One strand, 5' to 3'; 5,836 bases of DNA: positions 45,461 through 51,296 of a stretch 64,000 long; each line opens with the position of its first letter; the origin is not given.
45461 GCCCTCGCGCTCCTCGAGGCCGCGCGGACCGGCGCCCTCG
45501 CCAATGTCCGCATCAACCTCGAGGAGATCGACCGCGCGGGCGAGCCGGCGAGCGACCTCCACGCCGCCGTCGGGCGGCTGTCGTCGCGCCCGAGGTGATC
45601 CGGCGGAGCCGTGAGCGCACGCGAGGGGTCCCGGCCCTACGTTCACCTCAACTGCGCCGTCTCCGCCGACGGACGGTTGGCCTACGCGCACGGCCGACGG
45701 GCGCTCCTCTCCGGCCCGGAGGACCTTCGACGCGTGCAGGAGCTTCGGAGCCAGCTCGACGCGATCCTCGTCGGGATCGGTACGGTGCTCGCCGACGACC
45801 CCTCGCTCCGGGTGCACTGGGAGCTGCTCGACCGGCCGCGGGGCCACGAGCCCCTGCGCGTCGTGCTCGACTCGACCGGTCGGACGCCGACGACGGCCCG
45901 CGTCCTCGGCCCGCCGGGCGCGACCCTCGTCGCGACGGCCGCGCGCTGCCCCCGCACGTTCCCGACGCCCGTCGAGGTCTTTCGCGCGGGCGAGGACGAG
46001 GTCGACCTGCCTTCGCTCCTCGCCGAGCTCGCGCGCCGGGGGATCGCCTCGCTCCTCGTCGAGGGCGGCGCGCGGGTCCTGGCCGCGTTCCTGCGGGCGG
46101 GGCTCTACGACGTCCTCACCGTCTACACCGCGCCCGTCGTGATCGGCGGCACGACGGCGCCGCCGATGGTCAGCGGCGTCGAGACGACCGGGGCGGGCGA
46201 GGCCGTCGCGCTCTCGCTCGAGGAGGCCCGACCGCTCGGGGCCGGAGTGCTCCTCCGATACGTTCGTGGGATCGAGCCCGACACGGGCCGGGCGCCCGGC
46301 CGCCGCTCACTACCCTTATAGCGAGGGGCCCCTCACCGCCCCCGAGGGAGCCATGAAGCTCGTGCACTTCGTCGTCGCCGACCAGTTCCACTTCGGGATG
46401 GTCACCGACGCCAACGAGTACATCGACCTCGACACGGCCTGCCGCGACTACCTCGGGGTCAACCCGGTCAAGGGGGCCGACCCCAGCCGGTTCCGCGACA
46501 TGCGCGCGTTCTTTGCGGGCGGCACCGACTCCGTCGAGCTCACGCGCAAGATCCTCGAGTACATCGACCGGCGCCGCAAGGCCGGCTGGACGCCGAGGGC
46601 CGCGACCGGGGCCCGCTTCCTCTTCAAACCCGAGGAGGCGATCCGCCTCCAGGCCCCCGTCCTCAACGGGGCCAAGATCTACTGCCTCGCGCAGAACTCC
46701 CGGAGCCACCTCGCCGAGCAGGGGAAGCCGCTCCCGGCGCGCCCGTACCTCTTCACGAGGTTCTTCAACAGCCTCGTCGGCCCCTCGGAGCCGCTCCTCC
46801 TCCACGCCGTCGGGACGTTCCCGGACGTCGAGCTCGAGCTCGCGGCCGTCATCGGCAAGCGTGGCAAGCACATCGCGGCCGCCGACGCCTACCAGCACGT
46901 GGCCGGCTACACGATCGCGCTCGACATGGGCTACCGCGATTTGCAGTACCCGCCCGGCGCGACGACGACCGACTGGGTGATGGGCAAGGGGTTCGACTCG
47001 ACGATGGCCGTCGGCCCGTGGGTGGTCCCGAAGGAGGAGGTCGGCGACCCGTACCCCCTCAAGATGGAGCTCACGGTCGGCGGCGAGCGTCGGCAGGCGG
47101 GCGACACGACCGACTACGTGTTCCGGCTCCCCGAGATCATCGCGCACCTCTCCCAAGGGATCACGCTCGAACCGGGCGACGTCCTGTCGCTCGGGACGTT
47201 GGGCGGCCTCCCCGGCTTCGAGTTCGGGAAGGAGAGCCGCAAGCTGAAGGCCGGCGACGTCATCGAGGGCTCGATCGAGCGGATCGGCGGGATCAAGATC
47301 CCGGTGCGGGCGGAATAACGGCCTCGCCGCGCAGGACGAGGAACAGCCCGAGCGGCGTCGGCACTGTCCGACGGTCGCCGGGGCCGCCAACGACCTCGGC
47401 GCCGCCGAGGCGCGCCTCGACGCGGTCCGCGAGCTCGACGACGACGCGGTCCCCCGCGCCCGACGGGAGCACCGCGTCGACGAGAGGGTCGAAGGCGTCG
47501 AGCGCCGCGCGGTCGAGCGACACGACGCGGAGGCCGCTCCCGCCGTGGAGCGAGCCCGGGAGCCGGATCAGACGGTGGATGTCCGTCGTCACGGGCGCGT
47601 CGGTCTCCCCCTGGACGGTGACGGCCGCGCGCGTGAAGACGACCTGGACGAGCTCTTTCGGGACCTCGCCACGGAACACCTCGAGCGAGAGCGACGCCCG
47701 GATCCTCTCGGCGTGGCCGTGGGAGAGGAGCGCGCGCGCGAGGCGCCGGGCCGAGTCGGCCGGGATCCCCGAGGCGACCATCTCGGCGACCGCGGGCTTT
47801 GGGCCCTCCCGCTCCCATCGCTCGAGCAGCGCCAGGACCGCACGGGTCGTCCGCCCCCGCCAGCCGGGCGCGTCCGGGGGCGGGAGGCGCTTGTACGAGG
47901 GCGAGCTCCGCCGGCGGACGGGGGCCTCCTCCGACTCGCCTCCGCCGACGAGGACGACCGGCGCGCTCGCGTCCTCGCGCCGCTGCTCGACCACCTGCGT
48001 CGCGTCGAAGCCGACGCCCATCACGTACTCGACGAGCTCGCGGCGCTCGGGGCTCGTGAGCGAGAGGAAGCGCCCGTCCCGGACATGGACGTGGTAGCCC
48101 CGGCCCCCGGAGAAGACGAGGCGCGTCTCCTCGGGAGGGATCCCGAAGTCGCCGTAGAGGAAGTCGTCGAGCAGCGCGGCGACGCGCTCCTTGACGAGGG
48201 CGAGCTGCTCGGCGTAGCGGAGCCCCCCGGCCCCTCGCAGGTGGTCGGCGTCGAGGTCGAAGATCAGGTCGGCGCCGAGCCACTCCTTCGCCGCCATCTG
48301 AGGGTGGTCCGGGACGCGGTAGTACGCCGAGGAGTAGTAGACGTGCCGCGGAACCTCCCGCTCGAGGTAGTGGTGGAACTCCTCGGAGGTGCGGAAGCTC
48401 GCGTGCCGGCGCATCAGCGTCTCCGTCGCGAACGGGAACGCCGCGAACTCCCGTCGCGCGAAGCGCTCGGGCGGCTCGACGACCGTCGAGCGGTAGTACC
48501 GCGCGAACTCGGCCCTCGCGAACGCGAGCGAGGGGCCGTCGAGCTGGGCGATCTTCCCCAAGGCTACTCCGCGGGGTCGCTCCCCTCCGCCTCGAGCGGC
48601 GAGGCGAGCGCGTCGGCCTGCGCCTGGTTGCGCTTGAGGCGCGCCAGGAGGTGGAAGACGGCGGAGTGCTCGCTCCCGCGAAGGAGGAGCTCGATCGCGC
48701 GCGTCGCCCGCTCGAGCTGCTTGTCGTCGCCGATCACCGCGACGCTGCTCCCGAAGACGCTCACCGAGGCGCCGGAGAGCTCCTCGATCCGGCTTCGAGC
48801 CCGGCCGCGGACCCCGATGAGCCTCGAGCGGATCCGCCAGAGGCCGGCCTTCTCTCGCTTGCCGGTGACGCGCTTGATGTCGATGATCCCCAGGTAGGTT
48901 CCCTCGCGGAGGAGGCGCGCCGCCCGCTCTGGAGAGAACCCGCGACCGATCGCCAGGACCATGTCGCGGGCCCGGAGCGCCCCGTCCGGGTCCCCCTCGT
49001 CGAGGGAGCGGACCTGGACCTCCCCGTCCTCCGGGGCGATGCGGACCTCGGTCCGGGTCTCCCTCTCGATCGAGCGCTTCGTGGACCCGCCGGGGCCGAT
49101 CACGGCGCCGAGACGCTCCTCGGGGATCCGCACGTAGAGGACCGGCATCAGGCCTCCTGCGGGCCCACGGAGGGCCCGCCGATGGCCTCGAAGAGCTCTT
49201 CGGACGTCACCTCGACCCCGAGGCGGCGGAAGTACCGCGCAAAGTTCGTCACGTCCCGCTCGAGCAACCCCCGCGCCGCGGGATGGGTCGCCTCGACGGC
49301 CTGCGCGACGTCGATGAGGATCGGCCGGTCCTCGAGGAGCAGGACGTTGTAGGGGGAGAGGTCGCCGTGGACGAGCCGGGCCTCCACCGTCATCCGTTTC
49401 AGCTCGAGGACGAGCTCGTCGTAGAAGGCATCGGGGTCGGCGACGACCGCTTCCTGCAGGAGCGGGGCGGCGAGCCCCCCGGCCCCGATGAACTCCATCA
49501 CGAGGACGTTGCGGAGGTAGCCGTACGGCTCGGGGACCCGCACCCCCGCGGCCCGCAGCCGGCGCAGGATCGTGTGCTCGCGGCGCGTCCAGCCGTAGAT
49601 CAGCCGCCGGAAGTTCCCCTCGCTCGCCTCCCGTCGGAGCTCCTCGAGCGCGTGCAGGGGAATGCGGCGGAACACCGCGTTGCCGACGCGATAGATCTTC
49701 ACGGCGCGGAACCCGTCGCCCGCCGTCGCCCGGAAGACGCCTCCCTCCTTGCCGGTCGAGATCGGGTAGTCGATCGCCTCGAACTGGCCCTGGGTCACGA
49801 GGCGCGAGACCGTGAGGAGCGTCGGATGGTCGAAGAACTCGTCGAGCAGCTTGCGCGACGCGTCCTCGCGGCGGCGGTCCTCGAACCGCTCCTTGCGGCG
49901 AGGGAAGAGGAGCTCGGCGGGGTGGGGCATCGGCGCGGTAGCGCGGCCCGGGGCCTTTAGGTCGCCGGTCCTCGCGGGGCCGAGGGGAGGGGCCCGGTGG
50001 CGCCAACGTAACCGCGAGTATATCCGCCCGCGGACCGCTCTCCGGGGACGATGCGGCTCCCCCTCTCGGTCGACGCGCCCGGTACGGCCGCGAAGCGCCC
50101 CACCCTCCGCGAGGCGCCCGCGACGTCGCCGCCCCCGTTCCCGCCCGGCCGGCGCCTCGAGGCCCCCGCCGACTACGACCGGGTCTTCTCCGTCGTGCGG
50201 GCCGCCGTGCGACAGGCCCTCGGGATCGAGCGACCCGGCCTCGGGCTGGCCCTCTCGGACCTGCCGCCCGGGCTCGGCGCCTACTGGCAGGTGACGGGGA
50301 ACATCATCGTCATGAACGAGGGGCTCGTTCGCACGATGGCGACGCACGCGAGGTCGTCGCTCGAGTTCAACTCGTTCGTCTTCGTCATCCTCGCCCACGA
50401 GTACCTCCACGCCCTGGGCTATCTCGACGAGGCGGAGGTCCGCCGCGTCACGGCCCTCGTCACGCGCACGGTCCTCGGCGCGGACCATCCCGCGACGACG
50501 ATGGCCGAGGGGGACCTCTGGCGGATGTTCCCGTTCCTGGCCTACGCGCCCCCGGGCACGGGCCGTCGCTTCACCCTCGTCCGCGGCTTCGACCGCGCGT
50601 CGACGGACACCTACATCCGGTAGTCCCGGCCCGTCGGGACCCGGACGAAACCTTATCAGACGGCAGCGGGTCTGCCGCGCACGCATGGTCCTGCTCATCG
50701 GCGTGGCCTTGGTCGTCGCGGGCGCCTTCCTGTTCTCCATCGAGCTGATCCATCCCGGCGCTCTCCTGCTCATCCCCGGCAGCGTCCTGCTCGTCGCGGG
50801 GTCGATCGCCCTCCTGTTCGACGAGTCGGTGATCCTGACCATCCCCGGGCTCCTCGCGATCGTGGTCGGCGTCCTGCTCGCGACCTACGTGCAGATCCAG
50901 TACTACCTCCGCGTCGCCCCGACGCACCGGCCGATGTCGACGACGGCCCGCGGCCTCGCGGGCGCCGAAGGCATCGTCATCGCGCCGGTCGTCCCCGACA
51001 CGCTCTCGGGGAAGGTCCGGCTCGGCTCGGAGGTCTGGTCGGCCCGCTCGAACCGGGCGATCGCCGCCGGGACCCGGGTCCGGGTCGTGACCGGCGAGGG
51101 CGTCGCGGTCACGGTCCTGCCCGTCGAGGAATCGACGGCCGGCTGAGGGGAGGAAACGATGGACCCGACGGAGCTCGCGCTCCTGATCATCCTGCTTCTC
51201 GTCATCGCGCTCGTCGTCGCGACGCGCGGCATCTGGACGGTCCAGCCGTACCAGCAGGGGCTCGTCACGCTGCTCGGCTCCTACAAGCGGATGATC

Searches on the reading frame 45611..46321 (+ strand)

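Call 51: search_protein_families(library=pfam, proteins=[window:45611-46321:+], max_evalue=0.001)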
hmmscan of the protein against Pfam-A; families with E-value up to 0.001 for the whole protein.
window:45611-46321:+ (236 aa): 1 family
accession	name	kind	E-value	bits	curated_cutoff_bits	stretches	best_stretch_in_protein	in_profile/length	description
PF01872.23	RibD_C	-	5.9e-50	170.3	24.1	1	9-215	1-197/197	RibD C-terminal domain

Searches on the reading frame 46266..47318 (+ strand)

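Call 51: search_protein_families(library=pfam, proteins=[window:46266-47318:+], max_evalue=0.001)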
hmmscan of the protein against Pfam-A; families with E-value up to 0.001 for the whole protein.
window:46266-47318:+ (350 aa): 1 family
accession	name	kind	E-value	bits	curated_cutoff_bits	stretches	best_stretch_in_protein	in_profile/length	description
PF01557.24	FAA_hydrolase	-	6.7e-56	189.8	23.9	1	137-347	1-213/214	Fumarylacetoacetate (FAA) hydrolase C-terminal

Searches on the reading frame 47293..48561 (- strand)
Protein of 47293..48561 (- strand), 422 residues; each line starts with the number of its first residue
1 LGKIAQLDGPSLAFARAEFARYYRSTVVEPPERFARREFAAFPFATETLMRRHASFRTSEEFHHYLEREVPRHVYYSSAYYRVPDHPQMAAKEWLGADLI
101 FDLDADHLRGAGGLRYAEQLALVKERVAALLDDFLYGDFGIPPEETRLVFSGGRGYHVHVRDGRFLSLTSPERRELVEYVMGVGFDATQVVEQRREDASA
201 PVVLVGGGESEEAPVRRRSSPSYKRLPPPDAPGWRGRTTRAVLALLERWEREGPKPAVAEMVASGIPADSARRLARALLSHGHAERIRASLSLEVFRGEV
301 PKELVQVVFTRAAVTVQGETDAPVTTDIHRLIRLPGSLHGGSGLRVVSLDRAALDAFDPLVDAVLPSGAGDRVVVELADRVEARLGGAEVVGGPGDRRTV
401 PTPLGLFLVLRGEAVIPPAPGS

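Call 51: search_protein_families(library=pfam, proteins=[window:47293-48561:-], max_evalue=0.001)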
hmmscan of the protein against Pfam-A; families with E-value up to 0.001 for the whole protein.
window:47293-48561:- (422 aa): 1 family
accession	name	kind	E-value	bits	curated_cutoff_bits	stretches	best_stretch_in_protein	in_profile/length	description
PF01896.25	DNA_primase_S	-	1.2e-21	78.2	26.8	1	101-350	1-162/163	DNA primase small subunit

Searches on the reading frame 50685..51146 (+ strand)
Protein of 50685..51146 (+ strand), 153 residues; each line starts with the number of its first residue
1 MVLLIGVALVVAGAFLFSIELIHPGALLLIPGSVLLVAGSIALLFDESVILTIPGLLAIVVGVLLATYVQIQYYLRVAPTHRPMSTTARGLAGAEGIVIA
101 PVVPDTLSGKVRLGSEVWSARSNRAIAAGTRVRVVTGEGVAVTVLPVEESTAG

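Call 51: search_protein_families(library=pfam, proteins=[window:50685-51146:+], max_evalue=0.001)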
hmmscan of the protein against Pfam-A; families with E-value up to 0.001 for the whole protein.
window:50685-51146:+ (153 aa): 1 family
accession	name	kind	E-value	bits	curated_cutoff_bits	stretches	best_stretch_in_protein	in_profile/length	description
PF01957.25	NfeD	-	7.7e-11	42.5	29.1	1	90-144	3-55/57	NfeD-like C-terminal, partner-binding domain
